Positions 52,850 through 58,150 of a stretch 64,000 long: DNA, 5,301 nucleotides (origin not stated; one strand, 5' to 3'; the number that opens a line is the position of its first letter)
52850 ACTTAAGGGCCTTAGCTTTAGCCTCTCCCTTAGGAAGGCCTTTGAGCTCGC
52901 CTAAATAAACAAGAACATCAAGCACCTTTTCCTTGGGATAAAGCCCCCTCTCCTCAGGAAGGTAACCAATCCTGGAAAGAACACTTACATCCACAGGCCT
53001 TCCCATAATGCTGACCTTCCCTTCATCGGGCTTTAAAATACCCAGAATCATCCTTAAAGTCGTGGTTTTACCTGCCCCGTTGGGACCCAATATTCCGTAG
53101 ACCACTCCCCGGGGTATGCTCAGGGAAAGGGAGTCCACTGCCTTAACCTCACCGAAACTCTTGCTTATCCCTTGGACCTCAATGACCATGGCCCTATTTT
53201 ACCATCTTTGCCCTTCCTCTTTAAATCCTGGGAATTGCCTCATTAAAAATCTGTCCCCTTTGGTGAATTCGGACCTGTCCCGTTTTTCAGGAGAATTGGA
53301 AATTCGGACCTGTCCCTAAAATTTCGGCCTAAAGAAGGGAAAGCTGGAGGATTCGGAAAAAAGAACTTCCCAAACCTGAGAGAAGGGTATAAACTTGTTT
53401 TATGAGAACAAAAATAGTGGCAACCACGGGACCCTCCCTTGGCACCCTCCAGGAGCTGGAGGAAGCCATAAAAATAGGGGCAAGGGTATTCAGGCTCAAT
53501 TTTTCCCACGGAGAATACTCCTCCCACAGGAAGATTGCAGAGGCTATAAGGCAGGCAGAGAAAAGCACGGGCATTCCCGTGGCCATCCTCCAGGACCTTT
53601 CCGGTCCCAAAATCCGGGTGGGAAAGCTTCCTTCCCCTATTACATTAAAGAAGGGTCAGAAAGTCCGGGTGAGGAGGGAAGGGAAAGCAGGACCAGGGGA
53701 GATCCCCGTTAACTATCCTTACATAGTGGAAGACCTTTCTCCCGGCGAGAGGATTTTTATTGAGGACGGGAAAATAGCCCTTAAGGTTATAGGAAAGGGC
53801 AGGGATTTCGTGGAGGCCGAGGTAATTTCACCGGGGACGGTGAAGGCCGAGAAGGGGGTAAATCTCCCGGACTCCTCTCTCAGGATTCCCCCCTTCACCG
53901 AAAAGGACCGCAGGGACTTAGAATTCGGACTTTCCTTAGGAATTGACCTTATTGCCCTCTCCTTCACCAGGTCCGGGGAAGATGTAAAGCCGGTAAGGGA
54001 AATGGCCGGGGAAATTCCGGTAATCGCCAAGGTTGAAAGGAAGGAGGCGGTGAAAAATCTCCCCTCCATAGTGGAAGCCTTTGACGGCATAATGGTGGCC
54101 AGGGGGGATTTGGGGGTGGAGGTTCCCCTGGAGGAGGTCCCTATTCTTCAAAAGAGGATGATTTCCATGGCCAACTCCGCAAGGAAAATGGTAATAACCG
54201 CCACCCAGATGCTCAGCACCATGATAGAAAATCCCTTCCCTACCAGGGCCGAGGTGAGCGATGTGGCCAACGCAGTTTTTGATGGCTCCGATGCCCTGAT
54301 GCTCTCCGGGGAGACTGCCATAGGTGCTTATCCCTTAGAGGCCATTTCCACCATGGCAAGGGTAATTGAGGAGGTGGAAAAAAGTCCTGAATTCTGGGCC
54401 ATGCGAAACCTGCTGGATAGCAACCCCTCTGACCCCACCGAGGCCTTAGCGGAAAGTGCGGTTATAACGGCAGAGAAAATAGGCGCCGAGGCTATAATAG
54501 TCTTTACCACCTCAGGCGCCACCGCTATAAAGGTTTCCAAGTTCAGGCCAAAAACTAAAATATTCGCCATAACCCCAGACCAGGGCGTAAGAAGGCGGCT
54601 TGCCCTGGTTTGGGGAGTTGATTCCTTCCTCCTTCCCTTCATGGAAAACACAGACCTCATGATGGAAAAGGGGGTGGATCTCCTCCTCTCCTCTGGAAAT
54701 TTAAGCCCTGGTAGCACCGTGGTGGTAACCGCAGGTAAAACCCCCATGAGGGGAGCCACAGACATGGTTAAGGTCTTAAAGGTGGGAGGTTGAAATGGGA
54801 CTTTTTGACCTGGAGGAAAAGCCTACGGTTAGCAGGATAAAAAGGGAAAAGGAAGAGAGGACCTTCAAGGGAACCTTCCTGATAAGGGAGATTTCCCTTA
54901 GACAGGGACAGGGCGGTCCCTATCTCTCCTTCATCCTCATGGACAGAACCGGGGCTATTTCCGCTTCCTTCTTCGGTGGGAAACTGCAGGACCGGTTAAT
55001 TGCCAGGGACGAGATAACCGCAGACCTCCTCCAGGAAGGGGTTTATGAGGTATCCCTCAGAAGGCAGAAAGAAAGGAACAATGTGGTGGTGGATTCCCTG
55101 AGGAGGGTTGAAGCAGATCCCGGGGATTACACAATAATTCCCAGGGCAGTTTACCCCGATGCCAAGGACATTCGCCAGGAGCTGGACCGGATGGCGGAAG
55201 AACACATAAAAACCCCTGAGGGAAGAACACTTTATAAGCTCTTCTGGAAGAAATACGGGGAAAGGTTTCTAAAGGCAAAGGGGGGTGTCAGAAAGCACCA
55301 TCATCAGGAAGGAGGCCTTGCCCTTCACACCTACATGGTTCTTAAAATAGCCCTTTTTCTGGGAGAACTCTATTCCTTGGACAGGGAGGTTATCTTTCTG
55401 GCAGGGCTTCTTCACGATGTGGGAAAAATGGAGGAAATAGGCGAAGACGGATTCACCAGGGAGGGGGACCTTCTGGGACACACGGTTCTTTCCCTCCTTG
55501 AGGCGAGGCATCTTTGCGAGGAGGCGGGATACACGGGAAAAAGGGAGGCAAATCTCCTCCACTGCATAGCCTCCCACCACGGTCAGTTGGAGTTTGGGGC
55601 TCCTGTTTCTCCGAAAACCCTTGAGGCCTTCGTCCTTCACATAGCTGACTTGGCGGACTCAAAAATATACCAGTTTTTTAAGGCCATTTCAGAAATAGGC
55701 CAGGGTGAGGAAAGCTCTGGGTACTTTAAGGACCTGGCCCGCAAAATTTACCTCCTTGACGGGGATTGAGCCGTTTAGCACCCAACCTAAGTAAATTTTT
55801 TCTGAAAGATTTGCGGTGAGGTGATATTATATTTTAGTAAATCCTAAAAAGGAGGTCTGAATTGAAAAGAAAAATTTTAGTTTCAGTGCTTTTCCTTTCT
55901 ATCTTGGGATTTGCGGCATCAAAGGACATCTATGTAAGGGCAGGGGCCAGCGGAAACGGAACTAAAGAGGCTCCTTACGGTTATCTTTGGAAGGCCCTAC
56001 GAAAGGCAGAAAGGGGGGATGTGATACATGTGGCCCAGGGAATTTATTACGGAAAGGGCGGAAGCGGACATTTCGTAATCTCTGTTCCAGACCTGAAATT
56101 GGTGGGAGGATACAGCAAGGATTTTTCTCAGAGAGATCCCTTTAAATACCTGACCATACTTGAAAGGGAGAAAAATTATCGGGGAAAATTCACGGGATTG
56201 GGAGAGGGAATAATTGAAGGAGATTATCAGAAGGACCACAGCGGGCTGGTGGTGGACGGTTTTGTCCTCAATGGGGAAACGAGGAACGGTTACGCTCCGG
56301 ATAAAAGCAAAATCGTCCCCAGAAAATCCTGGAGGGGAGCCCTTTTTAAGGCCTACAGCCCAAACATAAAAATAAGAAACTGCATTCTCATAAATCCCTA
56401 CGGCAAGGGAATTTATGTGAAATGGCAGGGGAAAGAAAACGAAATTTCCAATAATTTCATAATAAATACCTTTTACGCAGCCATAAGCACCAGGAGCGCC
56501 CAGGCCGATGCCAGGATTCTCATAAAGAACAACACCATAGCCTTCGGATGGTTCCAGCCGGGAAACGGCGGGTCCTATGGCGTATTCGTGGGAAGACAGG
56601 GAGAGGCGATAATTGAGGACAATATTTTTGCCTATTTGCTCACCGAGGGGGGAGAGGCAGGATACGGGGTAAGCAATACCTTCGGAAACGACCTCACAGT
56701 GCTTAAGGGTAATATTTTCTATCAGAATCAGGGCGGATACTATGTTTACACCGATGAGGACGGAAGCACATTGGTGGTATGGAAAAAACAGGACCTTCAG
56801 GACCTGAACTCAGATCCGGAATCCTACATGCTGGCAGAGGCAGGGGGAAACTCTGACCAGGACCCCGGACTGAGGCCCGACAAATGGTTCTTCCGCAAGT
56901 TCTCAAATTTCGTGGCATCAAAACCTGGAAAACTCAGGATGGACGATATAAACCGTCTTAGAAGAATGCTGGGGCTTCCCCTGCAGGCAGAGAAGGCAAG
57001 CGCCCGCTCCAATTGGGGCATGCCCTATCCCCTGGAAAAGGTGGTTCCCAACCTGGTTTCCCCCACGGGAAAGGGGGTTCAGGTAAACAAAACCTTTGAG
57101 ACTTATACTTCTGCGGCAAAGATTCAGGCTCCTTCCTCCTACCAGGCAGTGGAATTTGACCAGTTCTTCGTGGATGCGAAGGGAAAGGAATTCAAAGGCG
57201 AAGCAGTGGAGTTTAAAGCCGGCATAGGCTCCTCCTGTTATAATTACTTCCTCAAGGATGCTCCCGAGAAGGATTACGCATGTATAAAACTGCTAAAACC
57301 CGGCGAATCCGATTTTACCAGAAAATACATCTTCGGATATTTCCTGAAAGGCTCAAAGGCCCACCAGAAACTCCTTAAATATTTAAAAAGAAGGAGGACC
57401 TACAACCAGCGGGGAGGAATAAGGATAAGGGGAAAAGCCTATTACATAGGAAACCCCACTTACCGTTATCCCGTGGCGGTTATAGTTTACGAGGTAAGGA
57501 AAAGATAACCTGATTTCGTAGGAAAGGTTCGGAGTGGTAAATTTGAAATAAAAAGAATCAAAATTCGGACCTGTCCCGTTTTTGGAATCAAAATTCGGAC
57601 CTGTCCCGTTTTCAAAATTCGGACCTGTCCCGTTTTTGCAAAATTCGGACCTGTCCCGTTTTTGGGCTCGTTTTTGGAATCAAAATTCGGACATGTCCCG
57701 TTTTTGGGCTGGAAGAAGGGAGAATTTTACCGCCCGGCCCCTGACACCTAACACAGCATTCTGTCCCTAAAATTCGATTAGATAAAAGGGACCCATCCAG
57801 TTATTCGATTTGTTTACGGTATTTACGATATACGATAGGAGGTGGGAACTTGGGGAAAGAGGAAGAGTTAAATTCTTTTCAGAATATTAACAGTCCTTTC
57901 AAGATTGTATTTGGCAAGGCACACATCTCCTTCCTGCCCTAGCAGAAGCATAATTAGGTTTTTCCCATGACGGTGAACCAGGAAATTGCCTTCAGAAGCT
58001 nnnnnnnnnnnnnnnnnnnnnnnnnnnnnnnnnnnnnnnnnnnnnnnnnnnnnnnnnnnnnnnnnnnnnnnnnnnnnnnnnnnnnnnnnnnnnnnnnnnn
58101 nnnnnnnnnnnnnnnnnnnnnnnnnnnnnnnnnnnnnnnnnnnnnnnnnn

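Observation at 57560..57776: Five tandem ~24-bp direct repeats containing a GGAC-CT-GTCC dyad; this repeat also occurs at two other intergenic sites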

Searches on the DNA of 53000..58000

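Call 43: search_rna_families(source=window, start=53000, end=58000, threshold=evalue, max_evalue=5)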
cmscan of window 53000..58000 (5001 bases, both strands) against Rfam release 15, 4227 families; matches with E-value up to 5: 5.
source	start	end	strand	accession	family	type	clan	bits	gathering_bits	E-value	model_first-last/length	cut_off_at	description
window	54753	54778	+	RF01108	BMV3_UPD-PK1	Cis-reg;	-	22.7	38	0.23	1-26/26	no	Pseudoknot of upstream pseudoknot domain (UPD) of the 3'UTR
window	57041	57078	-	RF01370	CRISPR-DR57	Gene; CRISPR;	-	20.1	39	0.73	1-37/37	no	CRISPR RNA direct repeat element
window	54827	54884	+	RF01306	sR52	Gene; snRNA; snoRNA; CD-box;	-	19.8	50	0.77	1-60/60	no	Small nucleolar RNA sR52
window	54697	54769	+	RF02699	Avashort_thermometer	Cis-reg; thermoregulator;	-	19.6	88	2.8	1-59/59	no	Avashort 5' UTR thermometer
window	53432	53485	-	RF01294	snoU89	Gene; snRNA; snoRNA; HACA-box;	CL00082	16.3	44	0.16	152-206/270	no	Small nucleolar RNA U89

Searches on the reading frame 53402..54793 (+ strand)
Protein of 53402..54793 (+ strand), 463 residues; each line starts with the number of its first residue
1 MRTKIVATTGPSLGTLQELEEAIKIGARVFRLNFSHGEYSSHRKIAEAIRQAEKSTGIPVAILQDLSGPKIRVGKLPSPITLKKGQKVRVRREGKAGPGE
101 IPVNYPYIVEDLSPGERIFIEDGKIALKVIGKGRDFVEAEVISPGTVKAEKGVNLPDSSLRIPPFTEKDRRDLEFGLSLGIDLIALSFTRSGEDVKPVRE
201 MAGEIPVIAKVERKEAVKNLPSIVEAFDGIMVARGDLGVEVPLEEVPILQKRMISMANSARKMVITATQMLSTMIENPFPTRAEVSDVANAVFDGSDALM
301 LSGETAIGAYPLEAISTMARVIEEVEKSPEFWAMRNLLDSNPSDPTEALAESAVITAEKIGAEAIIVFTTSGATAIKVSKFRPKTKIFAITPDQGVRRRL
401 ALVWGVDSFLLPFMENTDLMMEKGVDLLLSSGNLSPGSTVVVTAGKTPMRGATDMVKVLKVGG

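Call 8: search_protein_families(library=pfam, proteins=[window:53402-54793:+])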
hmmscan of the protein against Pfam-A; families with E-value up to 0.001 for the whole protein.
window:53402-54793:+ (463 aa): 2 families
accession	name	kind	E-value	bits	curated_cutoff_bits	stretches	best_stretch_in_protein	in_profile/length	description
PF00224.27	PK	-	6.5e-109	364.4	30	1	2-315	3-328/328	Pyruvate kinase, barrel domain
PF02887.21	PK_C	-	9.4e-33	113.1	28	1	347-459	1-114/114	Pyruvate kinase, alpha/beta domain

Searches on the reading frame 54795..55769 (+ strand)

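Call 8: search_protein_families(library=pfam, proteins=[window:54795-55769:+])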
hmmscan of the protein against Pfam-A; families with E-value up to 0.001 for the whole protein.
window:54795-55769:+ (324 aa): 1 family
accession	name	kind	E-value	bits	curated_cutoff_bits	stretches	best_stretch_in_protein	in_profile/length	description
PF01966.28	HD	-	4.1e-13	50.1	22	1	178-285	4-111/116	HD domain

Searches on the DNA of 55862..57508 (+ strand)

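Call 36: search_rna_families(sources=[L138, L147, L143, L148, L152, L153, L156, L122], threshold=evalue, max_evalue=1)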
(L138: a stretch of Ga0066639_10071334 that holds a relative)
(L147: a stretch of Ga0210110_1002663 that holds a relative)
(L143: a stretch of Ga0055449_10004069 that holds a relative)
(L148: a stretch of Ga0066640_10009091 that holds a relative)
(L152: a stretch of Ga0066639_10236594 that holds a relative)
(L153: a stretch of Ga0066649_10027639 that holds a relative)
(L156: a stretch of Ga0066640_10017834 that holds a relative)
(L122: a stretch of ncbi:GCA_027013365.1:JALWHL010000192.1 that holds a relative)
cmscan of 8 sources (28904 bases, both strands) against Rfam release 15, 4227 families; matches with E-value up to 1: 5.
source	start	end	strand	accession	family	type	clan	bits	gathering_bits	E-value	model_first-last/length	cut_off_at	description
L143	2837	2906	+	RF03682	mir-3912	Gene; miRNA;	-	35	95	0.0018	1-91/91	no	mir-3912 microRNA precursor family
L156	2628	2697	+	RF03214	mir-769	Gene; miRNA;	-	32.6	57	0.0062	1-81/81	no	mir-769 microRNA precursor family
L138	651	756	-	RF00506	Thr_leader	Cis-reg; leader;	-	26.1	55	0.5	1-118/118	no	Threonine operon leader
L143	163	230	+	RF04215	mir-9214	Gene; miRNA;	-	25.4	77.2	0.17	1-75/75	no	mir-9214 microRNA precursor family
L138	2189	2251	-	RF00244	mir-26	Gene; miRNA;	-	25.1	57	0.069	1-81/81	no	mir-26 microRNA precursor family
